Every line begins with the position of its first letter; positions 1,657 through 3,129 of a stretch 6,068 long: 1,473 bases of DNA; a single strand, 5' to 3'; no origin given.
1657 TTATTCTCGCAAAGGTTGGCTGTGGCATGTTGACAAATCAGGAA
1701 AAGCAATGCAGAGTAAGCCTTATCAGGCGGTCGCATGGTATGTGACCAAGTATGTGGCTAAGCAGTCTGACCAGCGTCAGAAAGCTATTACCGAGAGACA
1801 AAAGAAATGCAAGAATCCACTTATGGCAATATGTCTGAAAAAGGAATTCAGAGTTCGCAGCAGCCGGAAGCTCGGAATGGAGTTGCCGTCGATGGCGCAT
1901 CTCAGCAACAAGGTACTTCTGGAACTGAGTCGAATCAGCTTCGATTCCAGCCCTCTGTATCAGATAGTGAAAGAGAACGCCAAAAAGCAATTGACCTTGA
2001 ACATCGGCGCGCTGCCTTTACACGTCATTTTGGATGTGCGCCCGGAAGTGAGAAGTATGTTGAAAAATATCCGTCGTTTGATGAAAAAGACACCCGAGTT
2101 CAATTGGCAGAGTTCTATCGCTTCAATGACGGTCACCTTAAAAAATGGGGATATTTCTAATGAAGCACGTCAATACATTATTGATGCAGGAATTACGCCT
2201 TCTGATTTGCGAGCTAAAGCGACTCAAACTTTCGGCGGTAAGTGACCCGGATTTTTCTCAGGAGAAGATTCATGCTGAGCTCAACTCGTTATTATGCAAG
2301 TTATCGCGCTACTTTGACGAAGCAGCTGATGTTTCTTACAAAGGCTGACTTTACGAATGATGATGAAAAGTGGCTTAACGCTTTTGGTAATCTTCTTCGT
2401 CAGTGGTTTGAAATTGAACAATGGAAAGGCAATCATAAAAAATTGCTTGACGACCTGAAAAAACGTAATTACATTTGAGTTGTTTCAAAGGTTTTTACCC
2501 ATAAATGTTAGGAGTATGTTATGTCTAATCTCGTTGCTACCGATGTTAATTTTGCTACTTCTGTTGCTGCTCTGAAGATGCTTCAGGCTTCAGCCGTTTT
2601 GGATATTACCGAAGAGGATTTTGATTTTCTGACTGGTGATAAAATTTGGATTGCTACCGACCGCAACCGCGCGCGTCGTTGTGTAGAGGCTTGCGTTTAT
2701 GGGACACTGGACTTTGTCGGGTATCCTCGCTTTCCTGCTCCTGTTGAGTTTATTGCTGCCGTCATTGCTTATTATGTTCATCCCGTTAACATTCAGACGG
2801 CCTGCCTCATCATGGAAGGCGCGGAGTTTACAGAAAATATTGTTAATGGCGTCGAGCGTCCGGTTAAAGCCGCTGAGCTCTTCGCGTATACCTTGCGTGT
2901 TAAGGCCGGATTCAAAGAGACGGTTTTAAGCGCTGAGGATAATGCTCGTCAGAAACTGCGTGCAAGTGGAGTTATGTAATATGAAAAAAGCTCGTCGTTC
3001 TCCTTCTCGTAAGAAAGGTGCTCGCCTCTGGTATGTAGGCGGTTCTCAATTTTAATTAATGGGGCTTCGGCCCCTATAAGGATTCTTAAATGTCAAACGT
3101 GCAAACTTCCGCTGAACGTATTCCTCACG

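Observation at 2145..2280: Dense triple-frame overlap at the B/K/A/C junction using TAATG and GTGA stop-start overlaps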

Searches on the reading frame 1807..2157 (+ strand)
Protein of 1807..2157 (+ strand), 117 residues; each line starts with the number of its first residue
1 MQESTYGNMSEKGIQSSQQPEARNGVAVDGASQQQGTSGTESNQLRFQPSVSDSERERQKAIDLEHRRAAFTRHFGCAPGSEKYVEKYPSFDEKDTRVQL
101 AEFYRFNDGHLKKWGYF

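Call 59: search_protein_families(library=pfam, proteins=[window:1807-2157:+], max_evalue=0.01)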
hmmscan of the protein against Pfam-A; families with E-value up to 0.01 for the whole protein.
window:1807-2157:+ (117 aa): 1 family
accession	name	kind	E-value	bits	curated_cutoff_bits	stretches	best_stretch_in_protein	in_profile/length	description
PF02304.21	Phage_B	-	3.3e-47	160.4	27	1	10-117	2-109/109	Scaffold protein B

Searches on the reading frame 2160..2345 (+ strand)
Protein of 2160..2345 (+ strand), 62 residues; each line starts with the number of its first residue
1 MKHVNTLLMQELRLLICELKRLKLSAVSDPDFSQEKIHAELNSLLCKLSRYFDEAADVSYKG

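Call 59: search_protein_families(library=pfam, proteins=[window:2160-2345:+], max_evalue=0.01)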
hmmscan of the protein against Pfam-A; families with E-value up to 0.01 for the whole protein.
seq(62 aa): 0 families

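Call 68: search_protein_families(library=phrogs, proteins=[window:2160-2345:+], max_evalue=0.01)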
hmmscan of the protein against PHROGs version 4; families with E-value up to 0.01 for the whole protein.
seq(62 aa): 2 families
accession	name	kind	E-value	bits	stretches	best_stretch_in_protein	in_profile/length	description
phrog_8511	-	unknown function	9.8e-40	135.6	1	1-53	1-53/53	-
phrog_24006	-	unknown function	0.00084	20.8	1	13-44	5-36/69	-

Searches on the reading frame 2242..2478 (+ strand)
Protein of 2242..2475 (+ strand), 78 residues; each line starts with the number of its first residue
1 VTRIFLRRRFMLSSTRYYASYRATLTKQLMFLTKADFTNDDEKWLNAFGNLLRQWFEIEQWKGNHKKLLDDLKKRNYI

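Call 23: find_related_loci(query=window:2272-2475:+, collection=viral_contigs, flank=1500)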
Query window:2272-2475:+ (68 aa) in viral_contigs; peptide patterns used: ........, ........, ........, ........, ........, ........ (x = any residue, [..] = any of these).
61 stretches matched a pattern; 12 encode a relative of the query (tblastn E <= 1e-3); 12 distinct loci.
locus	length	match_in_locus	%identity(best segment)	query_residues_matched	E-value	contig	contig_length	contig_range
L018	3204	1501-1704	97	1-68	4e-42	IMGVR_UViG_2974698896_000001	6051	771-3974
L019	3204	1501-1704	96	1-68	2e-41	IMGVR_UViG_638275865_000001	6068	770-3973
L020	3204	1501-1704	94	1-68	4e-41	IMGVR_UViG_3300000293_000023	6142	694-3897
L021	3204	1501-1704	94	1-68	4e-41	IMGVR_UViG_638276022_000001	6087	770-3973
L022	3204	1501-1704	94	1-68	4e-41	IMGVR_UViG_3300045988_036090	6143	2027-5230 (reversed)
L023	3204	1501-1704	94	1-68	4e-41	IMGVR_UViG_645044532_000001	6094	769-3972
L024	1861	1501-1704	94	1-68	4e-41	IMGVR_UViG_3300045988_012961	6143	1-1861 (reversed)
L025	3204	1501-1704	93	1-68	9e-41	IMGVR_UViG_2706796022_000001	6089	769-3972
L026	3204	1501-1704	94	1-68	7e-41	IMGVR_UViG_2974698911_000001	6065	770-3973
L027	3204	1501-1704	94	1-68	5e-41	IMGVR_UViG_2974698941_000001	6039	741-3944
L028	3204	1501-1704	94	1-68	8e-41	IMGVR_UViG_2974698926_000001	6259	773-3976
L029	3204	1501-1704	94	1-68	5e-41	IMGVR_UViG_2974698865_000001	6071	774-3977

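Call 24: find_related_loci(query=window:2272-2475:+, collection=metagenome_contigs, flank=1500)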
Query window:2272-2475:+ (68 aa) in metagenome_contigs; peptide patterns used: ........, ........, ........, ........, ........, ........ (x = any residue, [..] = any of these).
600 stretches matched a pattern, but none encodes a relative of the query by tblastn (E <= 1e-3).

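Call 25: find_related_loci(query=window:2272-2475:+, collection=genome_contigs, flank=1500)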
Query window:2272-2475:+ (68 aa) in genome_contigs; peptide patterns used: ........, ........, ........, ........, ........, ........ (x = any residue, [..] = any of these).
375 stretches matched a pattern, but none encodes a relative of the query by tblastn (E <= 1e-3).

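Call 42: list_cluster_members(proteins=[window:2272-2475:+, window:2242-2475:+, window:2160-2345:+, window:2145-2345:+])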
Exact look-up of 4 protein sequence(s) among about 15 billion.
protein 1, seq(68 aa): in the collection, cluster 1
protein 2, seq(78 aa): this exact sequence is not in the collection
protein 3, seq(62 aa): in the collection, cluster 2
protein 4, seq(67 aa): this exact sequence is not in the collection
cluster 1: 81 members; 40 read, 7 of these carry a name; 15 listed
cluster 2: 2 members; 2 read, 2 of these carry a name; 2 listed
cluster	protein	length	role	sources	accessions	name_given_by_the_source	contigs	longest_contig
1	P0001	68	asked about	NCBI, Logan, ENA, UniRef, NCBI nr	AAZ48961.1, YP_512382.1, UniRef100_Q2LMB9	gpC [Escherichia phage ID21] | GpC n=1 Tax=Escherichia phage ID21 TaxID=338101 RepID=Q2LMB9_9VIRU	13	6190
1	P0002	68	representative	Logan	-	-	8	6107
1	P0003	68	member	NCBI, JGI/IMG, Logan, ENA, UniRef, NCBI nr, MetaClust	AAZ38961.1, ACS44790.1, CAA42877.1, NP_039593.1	C [Escherichia phage alpha3] | hypothetical protein | C protein n=3 Tax=Alphatrevirus TaxID=1910951 RepID=VGC_BPAL3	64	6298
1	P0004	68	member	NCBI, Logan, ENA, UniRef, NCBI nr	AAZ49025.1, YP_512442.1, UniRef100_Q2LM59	gpC [Escherichia phage ID62] | GpC n=1 Tax=Escherichia phage ID62 TaxID=338107 RepID=Q2LM59_9VIRU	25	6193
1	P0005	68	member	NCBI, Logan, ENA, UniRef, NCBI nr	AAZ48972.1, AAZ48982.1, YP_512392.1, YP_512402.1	gpC [Escherichia phage ID32] | GpC n=2 Tax=Alphatrevirus TaxID=1910951 RepID=Q2LM99_9VIRU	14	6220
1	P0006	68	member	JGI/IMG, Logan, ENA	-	hypothetical protein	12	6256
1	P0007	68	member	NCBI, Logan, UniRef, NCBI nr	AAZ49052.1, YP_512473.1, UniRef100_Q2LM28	gpC [Escherichia phage NC29] | GpC n=1 Tax=Escherichia phage NC29 TaxID=338110 RepID=Q2LM28_9VIRU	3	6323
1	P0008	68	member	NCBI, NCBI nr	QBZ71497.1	DNA maturation protein [Escherichia phage Lilleven]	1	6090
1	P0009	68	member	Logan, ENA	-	-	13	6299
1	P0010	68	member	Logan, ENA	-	-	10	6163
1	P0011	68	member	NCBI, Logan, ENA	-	-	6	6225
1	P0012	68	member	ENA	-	-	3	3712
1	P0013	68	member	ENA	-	-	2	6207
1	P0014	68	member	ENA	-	-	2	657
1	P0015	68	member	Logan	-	-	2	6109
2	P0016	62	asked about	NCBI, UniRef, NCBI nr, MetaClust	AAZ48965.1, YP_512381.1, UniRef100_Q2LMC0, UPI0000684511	gpK [Escherichia phage ID21] | GpK n=1 Tax=Escherichia phage ID21 TaxID=338101 RepID=Q2LMC0_9VIRU | status=active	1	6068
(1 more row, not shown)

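Call 43: find_homologous_proteins(query=window:2272-2475:+, max_evalue=0.001)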
Query seq(68 aa) (68 aa): 1 proteins with E <= 0.001 among 1 candidates.
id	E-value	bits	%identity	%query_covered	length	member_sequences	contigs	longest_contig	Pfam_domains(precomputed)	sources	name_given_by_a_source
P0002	1.7e-35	137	93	100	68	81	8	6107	PF12025.14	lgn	-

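Call 44: find_encoding_contigs(protein=window:2272-2478:+, flank=1500, max_places=10)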
Protein window:2272-2478:+ (68 aa): 23 contigs read that carry it; 10 places shown.
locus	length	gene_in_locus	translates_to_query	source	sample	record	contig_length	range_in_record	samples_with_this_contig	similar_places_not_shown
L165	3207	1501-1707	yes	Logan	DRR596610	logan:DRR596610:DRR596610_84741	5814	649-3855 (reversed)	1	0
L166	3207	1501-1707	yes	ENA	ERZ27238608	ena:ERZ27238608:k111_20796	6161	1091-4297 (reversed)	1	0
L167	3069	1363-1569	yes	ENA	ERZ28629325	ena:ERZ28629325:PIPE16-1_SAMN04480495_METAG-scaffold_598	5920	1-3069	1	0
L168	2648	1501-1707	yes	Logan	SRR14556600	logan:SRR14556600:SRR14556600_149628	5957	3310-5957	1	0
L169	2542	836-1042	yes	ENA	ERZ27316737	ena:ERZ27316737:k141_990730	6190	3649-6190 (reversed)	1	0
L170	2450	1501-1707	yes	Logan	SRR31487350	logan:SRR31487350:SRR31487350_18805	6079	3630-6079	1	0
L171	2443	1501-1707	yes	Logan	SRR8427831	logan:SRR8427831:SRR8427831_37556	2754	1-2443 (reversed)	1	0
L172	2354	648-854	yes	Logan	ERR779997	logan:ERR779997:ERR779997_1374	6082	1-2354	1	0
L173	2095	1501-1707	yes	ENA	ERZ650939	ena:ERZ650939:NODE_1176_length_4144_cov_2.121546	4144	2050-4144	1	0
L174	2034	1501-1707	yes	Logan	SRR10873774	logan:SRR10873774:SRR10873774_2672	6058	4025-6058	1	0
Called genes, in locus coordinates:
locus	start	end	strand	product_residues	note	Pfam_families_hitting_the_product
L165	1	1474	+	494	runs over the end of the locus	PF05840:Phage_GPA, PF23343:REP_ORF2-G2P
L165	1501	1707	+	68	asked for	PF12025:Phage_C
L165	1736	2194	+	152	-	PF02925:gpD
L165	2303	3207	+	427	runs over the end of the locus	PF02305:Phage_F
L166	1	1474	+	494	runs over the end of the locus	PF05840:Phage_GPA, PF23343:REP_ORF2-G2P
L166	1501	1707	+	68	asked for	PF12025:Phage_C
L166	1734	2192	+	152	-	PF02925:gpD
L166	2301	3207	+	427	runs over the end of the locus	PF02305:Phage_F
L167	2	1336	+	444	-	?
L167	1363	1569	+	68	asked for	PF12025:Phage_C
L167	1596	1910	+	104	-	-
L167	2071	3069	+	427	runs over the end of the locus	PF02305:Phage_F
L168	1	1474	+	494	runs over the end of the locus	PF05840:Phage_GPA, PF23343:REP_ORF2-G2P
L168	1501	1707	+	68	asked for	PF12025:Phage_C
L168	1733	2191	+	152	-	PF02925:gpD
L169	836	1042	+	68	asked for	PF12025:Phage_C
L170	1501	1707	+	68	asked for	PF12025:Phage_C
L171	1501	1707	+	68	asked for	PF12025:Phage_C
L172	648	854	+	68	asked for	PF12025:Phage_C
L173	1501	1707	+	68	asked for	PF12025:Phage_C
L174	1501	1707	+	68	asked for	PF12025:Phage_C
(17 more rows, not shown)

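Call 45: find_encoding_contigs(protein=P0002, flank=1500, max_places=10)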
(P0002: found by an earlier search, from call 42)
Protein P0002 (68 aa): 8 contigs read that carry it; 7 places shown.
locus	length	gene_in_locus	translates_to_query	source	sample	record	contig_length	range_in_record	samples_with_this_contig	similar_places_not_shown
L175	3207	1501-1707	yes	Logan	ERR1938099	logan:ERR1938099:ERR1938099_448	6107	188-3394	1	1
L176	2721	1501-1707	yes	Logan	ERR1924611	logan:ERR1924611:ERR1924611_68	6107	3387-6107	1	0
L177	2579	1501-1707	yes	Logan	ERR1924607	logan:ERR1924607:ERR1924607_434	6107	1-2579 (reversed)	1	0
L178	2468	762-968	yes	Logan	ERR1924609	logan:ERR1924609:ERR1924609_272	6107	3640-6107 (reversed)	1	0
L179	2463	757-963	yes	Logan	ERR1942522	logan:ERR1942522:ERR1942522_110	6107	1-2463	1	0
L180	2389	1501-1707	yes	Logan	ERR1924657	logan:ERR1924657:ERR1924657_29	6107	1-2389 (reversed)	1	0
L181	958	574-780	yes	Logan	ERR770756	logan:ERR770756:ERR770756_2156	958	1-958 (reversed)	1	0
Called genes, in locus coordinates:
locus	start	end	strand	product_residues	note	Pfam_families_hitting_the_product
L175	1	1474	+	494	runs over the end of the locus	PF05840:Phage_GPA, PF23343:REP_ORF2-G2P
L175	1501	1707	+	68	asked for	PF12025:Phage_C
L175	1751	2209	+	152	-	PF02925:gpD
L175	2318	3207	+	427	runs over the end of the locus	PF02305:Phage_F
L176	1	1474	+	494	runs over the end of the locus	PF05840:Phage_GPA, PF23343:REP_ORF2-G2P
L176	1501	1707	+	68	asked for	PF12025:Phage_C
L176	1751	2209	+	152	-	PF02925:gpD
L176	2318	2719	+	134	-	?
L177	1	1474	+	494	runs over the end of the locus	PF05840:Phage_GPA, PF23343:REP_ORF2-G2P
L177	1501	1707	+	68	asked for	PF12025:Phage_C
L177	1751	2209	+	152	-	PF02925:gpD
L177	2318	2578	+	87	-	?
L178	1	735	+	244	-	?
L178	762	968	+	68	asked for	PF12025:Phage_C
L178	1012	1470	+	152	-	PF02925:gpD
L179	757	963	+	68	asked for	PF12025:Phage_C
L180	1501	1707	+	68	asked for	PF12025:Phage_C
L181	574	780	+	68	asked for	PF12025:Phage_C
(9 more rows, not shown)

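Call 59: search_protein_families(library=pfam, proteins=[window:2242-2475:+, window:2272-2475:+], max_evalue=0.01)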
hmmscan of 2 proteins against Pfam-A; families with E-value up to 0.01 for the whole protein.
seq(78 aa): 1 family
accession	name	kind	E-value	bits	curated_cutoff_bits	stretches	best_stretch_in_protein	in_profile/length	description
PF12025.13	Phage_C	-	1.8e-09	37.8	25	1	18-75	8-65/68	Phage protein C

seq(68 aa): 1 family
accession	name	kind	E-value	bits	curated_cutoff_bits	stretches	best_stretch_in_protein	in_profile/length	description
PF12025.13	Phage_C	-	1.2e-09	38.3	25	1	8-65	8-65/68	Phage protein C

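Call 66: search_dna_similar(query=window:2272-2475:+, collection=phages, mode=protein, max_evalue=0.001, rows=spread, max_rows=40)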
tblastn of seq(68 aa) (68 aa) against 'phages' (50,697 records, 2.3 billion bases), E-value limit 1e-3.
Records with a match: 37; places in all: 37; records where one place covers at least 80% of the query: 36.
Best place of each record, by identity: >=99% 1; 95-99% 7; 90-95% 16; <60% 13.
By first word of the organism name: Escherichia 28; Enterobacteria 8; Microviridae 1.
By host as written in the record: - 25; Escherichia coli 3; Escherichia coli strain K12 2; Escherichia coli MG1655 K12 2; Escherichia coli MG1655, K12 2; Escherichia coli K-12 MG1655 1; Escherichia coli K-12, MG1655 1; Escherichia coli IJ1862 1.
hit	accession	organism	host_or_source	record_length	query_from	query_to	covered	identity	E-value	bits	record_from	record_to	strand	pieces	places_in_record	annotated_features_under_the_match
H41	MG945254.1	Microviridae sp.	dog feces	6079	1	68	100%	100.0%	1e-38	139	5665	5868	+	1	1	none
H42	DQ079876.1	Escherichia phage ID62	-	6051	1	68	100%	97.1%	2e-37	136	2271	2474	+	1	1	C: gpC | K: gpK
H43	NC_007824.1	Escherichia phage ID62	-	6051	1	68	100%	97.1%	2e-37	136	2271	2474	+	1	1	C: gpC | K: gpK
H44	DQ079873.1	Enterobacteria phage WA13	-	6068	1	68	100%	95.6%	7e-37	134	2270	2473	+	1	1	C: gpC | K: gpK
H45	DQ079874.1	Escherichia phage WA45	-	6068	1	68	100%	95.6%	7e-37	134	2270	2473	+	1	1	C: gpC | K: gpK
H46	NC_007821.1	Enterobacteria phage WA13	Escherichia coli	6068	1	68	100%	95.6%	7e-37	134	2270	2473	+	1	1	C: gpC | K: hypothetical protein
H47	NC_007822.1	Escherichia phage WA45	-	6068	1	68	100%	95.6%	7e-37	134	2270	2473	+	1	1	C: gpC | K: gpK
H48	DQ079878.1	Enterobacteria phage NC3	-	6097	1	68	100%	95.6%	7e-37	134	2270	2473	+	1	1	C: gpC | K: gpK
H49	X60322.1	Escherichia phage alpha3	-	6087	1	68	100%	94.1%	2e-36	133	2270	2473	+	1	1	whole genome of bacteriophage alpha3 | C: CDS | K: CDS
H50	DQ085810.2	Escherichia phage alpha3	-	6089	1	68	100%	94.1%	2e-36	133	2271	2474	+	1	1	C: gpC | K: gpK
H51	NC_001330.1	Escherichia phage alpha3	Escherichia coli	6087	1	68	100%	94.1%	2e-36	133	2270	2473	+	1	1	whole genome of bacteriophage alpha3 | C: DNA maturation protein | K: hypothetical protein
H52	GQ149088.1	Escherichia phage St-1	Escherichia coli strain K12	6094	1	68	100%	94.1%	2e-36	133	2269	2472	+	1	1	C: gpC | K: gpK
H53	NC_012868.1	Escherichia phage St-1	Escherichia coli strain K12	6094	1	68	100%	94.1%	2e-36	133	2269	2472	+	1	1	C: gpC | K: hypothetical protein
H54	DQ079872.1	Escherichia phage NC35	-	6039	1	68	100%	94.1%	3e-36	132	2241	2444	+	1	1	C: gpC | K: gpK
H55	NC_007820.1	Escherichia phage NC35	-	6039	1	68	100%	94.1%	3e-36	132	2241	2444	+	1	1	C: gpC | K: gpK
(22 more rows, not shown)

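Call 68: search_protein_families(library=phrogs, proteins=[window:2272-2475:+], max_evalue=0.01)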
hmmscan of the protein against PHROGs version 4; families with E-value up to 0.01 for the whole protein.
window:2272-2475:+ (68 aa): 1 family
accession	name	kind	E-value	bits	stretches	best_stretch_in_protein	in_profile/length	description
phrog_1465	-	head and packaging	4.4e-31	107.9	1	1-68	5-72/84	terminase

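Call 69: search_protein_representatives(protein=window:2272-2475:+)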
Query: 68 residues. Proteins with E-value up to 0.001 (for the whole library): 13; up to 1e-10: 2; up to 1e-30: 1. The best 13 are listed.
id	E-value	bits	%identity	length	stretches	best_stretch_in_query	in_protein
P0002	5.3e-36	137.1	93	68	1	1-68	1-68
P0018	4.8e-13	64.6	42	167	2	8-65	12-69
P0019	1.5e-08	50.4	43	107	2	8-63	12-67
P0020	5.0e-08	48.7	44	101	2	8-49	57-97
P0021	4.0e-07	45.9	43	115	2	8-50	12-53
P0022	2.2e-04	37.2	40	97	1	7-64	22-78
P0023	4.3e-04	36.3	43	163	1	8-66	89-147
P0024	4.7e-04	36.2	41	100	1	5-66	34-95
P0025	6.3e-04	35.8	41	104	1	5-66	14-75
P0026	7.3e-04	35.6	41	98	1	8-66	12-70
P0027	8.3e-04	35.4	41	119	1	8-67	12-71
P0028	9.6e-04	35.2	41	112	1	8-66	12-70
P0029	9.7e-04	35.2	41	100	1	8-66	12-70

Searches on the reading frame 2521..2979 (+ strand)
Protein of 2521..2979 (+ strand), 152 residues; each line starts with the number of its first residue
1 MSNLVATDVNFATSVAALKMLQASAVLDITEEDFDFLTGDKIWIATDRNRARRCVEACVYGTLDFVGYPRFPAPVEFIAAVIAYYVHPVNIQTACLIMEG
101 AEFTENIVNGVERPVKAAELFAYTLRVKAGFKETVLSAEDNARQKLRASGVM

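Call 46: find_encoding_contigs(protein=window:2521-2979:+, flank=1500, max_places=10)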
Protein window:2521-2979:+ (152 aa): 4 contigs read that carry it; 4 places shown.
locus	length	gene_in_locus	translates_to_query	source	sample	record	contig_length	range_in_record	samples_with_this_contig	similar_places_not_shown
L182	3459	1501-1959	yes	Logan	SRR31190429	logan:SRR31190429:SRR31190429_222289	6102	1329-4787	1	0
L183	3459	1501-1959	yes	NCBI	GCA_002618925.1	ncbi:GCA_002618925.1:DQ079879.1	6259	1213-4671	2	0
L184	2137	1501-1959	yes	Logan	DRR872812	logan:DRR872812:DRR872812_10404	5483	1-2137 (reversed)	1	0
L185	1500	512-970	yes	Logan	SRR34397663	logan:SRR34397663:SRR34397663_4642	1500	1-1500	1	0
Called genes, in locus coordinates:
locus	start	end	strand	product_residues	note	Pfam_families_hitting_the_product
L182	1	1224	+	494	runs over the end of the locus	PF05840:Phage_GPA, PF23343:REP_ORF2-G2P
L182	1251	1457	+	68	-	PF12025:Phage_C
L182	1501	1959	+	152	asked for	PF02925:gpD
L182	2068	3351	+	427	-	PF02305:Phage_F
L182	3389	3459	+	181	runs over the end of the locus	PF02306:Phage_G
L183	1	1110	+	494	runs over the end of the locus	PF05840:Phage_GPA, PF23343:REP_ORF2-G2P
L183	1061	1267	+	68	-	PF12025:Phage_C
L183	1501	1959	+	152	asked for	PF02925:gpD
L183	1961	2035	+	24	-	PF04726:Microvir_J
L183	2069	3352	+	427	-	PF02305:Phage_F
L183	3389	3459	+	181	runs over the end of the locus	PF02306:Phage_G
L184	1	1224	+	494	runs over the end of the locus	PF05840:Phage_GPA, PF23343:REP_ORF2-G2P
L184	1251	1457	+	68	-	PF12025:Phage_C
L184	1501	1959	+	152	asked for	PF02925:gpD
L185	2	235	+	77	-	?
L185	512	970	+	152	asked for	PF02925:gpD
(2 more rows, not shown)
